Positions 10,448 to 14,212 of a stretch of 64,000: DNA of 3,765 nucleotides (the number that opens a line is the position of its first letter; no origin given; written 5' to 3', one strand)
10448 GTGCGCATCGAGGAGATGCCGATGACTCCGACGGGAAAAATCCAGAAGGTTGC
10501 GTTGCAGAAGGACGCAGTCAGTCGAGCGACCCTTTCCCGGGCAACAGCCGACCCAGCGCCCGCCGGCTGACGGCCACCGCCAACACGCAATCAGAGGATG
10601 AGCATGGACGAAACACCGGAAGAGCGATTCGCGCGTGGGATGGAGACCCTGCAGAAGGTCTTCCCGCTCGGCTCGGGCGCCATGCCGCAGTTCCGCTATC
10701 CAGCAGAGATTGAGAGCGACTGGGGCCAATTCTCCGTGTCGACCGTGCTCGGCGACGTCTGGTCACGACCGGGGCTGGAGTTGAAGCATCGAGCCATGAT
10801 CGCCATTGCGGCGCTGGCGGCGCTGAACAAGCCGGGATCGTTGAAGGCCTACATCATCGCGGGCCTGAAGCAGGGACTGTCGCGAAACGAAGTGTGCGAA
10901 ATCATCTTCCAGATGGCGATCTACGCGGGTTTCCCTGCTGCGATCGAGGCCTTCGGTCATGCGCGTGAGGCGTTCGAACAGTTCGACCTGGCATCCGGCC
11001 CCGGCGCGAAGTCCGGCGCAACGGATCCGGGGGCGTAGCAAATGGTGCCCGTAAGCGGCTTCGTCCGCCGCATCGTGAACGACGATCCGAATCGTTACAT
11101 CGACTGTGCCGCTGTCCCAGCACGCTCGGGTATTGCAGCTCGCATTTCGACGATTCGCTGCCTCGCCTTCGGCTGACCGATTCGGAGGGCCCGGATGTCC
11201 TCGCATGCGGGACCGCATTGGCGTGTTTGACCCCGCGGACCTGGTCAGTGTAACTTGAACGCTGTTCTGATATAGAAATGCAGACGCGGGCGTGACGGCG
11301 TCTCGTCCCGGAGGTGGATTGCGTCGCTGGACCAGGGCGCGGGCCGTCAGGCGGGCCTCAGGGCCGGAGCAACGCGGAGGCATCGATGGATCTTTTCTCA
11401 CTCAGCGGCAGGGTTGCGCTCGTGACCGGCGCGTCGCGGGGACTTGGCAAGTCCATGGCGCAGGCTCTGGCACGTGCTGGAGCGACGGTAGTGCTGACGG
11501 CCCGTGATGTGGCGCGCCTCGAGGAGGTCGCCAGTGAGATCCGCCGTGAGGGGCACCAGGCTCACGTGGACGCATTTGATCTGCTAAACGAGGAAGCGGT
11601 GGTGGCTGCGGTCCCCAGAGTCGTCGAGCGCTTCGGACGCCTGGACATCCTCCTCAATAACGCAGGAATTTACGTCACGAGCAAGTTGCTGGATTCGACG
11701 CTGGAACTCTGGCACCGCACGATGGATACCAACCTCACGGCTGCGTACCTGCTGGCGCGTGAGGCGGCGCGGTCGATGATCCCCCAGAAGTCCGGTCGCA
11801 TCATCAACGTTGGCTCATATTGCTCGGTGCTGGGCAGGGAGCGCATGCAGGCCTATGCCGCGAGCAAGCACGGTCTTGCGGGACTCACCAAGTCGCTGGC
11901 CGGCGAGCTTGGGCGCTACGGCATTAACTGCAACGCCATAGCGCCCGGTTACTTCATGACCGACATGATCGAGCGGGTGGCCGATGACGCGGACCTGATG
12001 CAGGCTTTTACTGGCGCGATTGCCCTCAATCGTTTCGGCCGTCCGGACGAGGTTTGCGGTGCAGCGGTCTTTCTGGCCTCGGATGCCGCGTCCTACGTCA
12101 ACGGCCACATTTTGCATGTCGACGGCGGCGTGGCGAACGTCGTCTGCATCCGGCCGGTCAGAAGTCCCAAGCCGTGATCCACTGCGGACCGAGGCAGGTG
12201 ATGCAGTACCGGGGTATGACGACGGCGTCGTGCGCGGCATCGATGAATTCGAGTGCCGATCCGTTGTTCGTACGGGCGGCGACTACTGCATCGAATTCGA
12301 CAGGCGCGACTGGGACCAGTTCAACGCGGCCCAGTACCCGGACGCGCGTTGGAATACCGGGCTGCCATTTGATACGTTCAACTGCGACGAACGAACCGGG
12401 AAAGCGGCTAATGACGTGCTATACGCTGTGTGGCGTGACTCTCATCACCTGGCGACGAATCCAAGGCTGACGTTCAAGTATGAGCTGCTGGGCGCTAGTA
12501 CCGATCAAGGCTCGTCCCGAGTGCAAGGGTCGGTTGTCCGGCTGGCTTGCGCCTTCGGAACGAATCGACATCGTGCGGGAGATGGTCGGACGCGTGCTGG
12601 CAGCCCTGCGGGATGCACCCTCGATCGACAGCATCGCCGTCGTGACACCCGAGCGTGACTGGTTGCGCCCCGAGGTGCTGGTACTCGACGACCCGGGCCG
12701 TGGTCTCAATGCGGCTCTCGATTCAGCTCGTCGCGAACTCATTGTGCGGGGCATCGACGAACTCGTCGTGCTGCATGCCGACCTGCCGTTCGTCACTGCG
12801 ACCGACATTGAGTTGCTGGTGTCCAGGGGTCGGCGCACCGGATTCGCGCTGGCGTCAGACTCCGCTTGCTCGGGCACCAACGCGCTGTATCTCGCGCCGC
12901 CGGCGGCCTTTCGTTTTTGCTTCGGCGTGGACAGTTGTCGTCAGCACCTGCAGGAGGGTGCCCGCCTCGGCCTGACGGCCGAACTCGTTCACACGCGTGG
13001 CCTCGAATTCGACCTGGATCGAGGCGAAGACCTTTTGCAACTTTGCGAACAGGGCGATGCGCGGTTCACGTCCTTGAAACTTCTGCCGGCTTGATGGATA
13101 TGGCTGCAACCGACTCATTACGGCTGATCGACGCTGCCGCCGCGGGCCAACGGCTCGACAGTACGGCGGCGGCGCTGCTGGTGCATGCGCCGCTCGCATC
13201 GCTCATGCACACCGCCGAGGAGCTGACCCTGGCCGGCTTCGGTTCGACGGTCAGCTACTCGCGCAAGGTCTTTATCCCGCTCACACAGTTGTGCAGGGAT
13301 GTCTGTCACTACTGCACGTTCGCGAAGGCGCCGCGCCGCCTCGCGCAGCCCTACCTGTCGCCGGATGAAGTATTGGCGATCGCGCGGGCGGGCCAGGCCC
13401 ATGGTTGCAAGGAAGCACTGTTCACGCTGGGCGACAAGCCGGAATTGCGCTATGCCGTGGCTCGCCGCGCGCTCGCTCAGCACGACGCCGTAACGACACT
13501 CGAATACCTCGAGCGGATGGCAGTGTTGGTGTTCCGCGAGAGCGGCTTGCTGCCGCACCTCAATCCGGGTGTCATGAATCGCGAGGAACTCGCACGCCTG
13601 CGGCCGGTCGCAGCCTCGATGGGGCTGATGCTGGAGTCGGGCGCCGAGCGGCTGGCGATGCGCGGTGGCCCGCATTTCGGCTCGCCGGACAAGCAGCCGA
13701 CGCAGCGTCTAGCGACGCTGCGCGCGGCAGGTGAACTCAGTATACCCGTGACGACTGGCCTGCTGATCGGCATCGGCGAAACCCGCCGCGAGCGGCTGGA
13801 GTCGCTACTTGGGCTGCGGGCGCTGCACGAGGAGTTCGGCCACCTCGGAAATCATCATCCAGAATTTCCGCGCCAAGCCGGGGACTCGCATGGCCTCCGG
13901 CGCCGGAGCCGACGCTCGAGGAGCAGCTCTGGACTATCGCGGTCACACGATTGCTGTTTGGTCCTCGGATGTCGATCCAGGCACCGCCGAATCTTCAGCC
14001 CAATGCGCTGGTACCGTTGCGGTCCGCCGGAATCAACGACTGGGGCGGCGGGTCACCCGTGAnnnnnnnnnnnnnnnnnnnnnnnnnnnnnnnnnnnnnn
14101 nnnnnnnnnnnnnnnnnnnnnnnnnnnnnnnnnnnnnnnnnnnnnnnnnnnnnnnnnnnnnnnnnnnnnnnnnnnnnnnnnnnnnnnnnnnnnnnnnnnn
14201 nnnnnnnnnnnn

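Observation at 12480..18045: Complete coenzyme F420 biosynthesis cluster (cofC-fbiC-fno-cofE-cofD) in a proteobacterial-type chromosome, next to a CoA-thioester catabolic cluster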

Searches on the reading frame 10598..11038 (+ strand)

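Call 14: search_protein_families(library=pfam, proteins=[window:10598-11038:+])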
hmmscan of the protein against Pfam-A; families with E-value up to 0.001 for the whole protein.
window:10598-11038:+ (146 aa): 1 family
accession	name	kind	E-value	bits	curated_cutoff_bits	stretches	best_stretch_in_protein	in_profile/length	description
PF02627.25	CMD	-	2.9e-14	53.2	23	1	51-123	12-83/84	Carboxymuconolactone decarboxylase family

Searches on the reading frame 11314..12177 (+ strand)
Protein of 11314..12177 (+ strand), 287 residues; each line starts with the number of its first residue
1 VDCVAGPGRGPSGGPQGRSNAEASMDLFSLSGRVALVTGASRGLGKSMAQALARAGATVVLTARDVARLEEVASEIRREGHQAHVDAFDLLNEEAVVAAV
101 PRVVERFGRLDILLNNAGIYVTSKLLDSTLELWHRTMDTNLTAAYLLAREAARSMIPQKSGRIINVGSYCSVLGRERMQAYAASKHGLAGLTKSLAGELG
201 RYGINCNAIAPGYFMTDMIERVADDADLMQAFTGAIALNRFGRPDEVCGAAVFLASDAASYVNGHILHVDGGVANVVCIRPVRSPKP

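Call 14: search_protein_families(library=pfam, proteins=[window:11314-12177:+])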
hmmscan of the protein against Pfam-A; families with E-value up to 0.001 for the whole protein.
window:11314-12177:+ (287 aa): 5 families
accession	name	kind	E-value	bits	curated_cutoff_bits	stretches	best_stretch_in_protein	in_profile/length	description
PF13561.12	adh_short_C2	-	2.8e-64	217.4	27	1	39-273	1-235/236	Enoyl-(Acyl carrier protein) reductase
PF00106.31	adh_short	-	6.1e-59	199.2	26.6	1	33-225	1-193/195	short chain dehydrogenase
PF08659.16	KR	-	7.7e-13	49.2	22.6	1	35-193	3-161/180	KR domain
PF23441.1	SDR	-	1e-05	25.5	27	1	33-273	8-255/258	SDR-like rossmann domain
PF01370.27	Epimerase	-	0.00016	21.6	20.9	1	35-223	1-190/240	NAD dependent epimerase/dehydratase family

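Call 50: search_protein_families(library=ncbifam, proteins=[window:11314-12177:+], max_evalue=0.00001)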
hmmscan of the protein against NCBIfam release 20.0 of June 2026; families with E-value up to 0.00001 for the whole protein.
window:11314-12177:+ (287 aa): 231 families (the best 25 are shown)
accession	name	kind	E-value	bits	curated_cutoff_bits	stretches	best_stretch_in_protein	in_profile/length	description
NF004778.0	PRK06124.1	equivalog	2e-81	273.2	303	1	25-274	4-253/256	SDR family oxidoreductase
NF005390.0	PRK06935.1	equivalog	4.2e-74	249.1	369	1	23-272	6-254/258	2-dehydro-3-deoxy-D-gluconate 5-dehydrogenase KduD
NF006070.0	PRK08213.1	subfamily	5.9e-70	235.7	279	1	25-274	5-257/259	gluconate 5-dehydrogenase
TIGR01830.1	3oxo_ACP_reduc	equivalog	1e-68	231.6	297.75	1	35-273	1-238/239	3-oxoacyl-[acyl-carrier-protein] reductase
NF005559.1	PRK07231.1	subfamily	1.2e-68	231.3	215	1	30-273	2-247/249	glucose 1-dehydrogenase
TIGR01832.1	kduD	equivalog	1.5e-68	231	338.85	1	28-272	1-244/248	2-dehydro-3-deoxy-D-gluconate 5-dehydrogenase KduD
NF005711.0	PRK07523.1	subfamily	4.8e-68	229.5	413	1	24-275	2-253/255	SDR family oxidoreductase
NF005488.0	PRK07097.1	equivalog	3e-67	226.5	369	1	25-276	3-260/266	gluconate 5-dehydrogenase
NF004198.0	PRK05653.1-3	equivalog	1.7e-64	217.6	296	1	29-273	4-246/248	3-oxoacyl-ACP reductase FabG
NF009466.0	PRK12826.1-2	subfamily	3.2e-64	216.8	222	1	33-274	4-245/248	3-oxoacyl-ACP reductase FabG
NF005681.0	PRK07478.1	subfamily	1e-63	215.1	267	1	29-274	3-250/254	SDR family oxidoreductase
NF005983.0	PRK08085.1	equivalog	1.9e-63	214.5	408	1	25-275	2-252/254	gluconate 5-dehydrogenase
NF004197.0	PRK05653.1-1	equivalog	2.2e-63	214.2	332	1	29-274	4-247/249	3-oxoacyl-ACP reductase FabG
NF005067.0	PRK06484.1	equivalog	1.4e-61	208.6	713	1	31-275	8-253/524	short chain dehydrogenase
NF004791.0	PRK06138.1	equivalog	1.4e-61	208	312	1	29-274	2-250/252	SDR family oxidoreductase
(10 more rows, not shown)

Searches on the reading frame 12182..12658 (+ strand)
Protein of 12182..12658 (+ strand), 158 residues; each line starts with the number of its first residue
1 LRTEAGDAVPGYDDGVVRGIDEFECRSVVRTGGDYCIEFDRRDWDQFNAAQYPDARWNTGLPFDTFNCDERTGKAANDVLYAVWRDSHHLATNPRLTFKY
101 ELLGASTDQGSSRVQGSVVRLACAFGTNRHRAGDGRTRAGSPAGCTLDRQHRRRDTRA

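Call 60: search_protein_families(library=ncbifam, proteins=[window:12182-12658:+], max_evalue=0.01)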
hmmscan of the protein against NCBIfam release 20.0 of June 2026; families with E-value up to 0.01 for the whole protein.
window:12182-12658:+ (158 aa): 1 family
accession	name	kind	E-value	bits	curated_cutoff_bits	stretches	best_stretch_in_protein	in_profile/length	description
NF011304.0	PRK14716.1-2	equivalog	0.0016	17.4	604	1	45-104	302-359/502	glycosyl transferase family protein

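Call 61: search_protein_families(library=pfam, proteins=[window:12182-12658:+], max_evalue=0.01)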
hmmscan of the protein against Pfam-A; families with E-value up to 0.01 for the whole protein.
window:12182-12658:+ (158 aa): 0 families

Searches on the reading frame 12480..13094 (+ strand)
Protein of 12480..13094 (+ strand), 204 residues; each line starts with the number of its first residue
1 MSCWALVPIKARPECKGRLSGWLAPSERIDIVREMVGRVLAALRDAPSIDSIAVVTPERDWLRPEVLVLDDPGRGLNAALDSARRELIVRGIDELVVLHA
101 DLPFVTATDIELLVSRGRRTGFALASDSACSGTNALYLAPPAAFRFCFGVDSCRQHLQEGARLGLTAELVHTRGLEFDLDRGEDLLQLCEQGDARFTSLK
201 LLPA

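Call 4: search_protein_families(library=ncbifam, proteins=[window:12480-13094:+])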
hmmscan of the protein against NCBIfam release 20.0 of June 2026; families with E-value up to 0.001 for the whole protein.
window:12480-13094:+ (204 aa): 2 families
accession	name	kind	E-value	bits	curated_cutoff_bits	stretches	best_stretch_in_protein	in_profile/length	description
TIGR03552.1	F420_cofC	equivalog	2.1e-40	138.5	105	1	5-193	2-192/196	2-phospho-L-lactate guanylyltransferase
TIGR04282.1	glyco_like_cofC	hypoth_equivalog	0.00044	20.1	134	1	14-111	12-115/189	TIGR04282 family arsenosugar biosynthesis glycosyltransferase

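Call 5: search_protein_families(library=pfam, proteins=[window:12480-13094:+])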
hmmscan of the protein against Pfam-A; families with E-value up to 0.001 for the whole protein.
window:12480-13094:+ (204 aa): 2 families
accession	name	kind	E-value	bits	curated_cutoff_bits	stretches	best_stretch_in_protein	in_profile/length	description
PF01983.22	CofC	-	1.1e-18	67.7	22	1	5-195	3-189/217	Guanylyl transferase CofC like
PF12804.13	NTP_transf_3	-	6.7e-09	36.6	27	1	34-124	25-118/160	MobA-like NTP transferase domain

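Call 49: search_solved_structures(query=window:12480-13094:+, max_evalue=0.01, show_alignments=3)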
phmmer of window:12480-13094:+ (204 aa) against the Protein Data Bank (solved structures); distinct sequences matched with E-value up to 0.01: 3.
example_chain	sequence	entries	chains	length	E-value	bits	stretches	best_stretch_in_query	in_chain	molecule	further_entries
7p97_AAA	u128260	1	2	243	1e-13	54.7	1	3-187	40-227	3-phospho-D-glycerate guanylyltransferase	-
2i5e_A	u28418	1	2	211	3.5e-08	36.7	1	5-193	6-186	Hypothetical protein MM_2497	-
6bwg_A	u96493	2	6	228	1.1e-07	35.1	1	6-187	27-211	2-phospho-L-lactate guanylyltransferase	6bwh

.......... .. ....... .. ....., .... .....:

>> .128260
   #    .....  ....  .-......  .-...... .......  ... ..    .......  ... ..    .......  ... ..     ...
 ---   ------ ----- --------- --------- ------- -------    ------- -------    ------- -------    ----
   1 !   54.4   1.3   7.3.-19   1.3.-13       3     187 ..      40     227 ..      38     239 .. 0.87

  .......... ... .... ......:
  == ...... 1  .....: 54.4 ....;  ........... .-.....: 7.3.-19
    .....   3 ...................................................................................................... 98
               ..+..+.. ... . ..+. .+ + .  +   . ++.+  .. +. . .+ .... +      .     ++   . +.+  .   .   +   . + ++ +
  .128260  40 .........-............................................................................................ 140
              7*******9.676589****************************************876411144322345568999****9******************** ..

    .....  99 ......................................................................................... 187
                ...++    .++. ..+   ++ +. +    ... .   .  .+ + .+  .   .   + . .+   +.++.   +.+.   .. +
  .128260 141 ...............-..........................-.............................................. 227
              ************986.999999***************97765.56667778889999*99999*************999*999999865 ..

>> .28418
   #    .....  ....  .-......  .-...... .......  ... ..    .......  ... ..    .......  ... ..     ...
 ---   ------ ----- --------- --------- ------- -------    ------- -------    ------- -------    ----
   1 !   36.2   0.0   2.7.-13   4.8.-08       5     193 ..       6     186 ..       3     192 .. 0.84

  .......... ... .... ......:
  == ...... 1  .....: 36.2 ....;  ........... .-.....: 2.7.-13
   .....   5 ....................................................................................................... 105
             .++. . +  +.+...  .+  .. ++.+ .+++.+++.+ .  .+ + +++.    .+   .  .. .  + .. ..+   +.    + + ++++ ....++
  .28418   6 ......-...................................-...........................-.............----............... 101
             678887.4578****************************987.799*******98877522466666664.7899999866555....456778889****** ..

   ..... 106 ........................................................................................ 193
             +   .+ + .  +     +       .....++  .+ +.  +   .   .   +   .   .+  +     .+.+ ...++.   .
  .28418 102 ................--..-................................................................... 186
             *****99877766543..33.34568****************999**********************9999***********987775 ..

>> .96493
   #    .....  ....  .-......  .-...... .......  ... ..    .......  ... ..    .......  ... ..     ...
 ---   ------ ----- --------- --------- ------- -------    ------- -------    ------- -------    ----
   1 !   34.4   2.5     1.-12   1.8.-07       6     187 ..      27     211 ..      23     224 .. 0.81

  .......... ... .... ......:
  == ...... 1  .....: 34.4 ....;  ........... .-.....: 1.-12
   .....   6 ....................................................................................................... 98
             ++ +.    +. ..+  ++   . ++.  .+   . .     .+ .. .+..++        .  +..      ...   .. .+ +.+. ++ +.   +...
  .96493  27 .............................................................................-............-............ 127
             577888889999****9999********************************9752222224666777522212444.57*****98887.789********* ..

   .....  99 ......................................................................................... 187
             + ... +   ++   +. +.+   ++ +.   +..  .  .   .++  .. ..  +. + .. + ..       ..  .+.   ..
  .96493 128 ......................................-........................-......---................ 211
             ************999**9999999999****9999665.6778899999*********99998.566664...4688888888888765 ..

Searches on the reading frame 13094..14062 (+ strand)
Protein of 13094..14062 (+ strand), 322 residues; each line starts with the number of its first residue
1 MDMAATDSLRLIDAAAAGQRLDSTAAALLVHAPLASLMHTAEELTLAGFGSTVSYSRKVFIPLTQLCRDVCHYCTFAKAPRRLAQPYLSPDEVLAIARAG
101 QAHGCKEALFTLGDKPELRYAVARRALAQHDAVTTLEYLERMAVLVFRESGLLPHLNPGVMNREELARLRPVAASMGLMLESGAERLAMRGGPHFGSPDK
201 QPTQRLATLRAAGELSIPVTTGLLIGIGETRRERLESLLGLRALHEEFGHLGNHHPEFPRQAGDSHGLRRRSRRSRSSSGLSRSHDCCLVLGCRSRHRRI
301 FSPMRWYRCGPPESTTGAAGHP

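Call 4: search_protein_families(library=ncbifam, proteins=[window:13094-14062:+])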
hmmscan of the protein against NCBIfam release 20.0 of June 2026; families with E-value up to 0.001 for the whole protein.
window:13094-14062:+ (322 aa): 13 families
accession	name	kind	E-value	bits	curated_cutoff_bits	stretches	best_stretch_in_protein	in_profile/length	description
NF006687.0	PRK09234.1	equivalog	5.7e-103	345.7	1018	1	6-251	16-270/849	bifunctional FO biosynthesis protein CofGH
TIGR03550.1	F420_cofG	equivalog_domain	7.5e-82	275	213.35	1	54-251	1-197/322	7,8-didemethyl-8-hydroxy-5-deazariboflavin synthase CofG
NF004884.0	PRK06245.1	equivalog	2.4e-68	230.5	209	1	51-251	9-204/340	7,8-didemethyl-8-hydroxy-5-deazariboflavin synthase subunit CofG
TIGR03699.1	menaquin_MqnC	equivalog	3.1e-12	46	428.1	1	23-249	5-227/342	cyclic dehypoxanthinyl futalosine synthase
TIGR03551.1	F420_cofH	equivalog_domain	1.6e-10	40.4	374.1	1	30-249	12-225/345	5-amino-6-(D-ribitylamino)uracil--L-tyrosine 4-hydroxyphenyl transferase CofH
TIGR03700.1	mena_SCO4494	equivalog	7e-10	38.4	434.55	1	14-249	4-234/351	aminofutalosine synthase MqnE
NF005609.0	PRK07360.1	equivalog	7e-10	38.2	426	1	12-122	12-127/374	7,8-didemethyl-8-hydroxy-5-deazariboflavin synthase subunit CofH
NF006276.0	PRK08444.1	equivalog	1.2e-07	31.1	560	1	11-108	3-100/353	aminofutalosine synthase MqnE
TIGR00423.1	TIGR00423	subfamily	1.9e-07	30.7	260.25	1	54-121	2-69/310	CofH family radical SAM protein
TIGR00433.2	bioB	equivalog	4.9e-07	29.3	225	1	203-245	170-212/307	biotin synthase BioB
TIGR03910.1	pyrrolys_PylB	equivalog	7.6e-07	28.3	348.2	1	34-245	35-229/347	methylornithine synthase PylB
TIGR02351.2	thiH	equivalog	2.2e-06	27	380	1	33-117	51-132/364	2-iminoacetate synthase ThiH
TIGR03956.1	rSAM_HydE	equivalog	3.2e-05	23.3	254.6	1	35-114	29-106/340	[FeFe] hydrogenase H-cluster radical SAM maturase HydE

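Call 5: search_protein_families(library=pfam, proteins=[window:13094-14062:+])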
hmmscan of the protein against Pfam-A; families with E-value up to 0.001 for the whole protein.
window:13094-14062:+ (322 aa): 1 family
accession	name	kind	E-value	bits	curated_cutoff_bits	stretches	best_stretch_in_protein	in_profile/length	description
PF04055.27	Radical_SAM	-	8.2e-13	49.3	29.5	1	61-237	1-162/166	Radical SAM superfamily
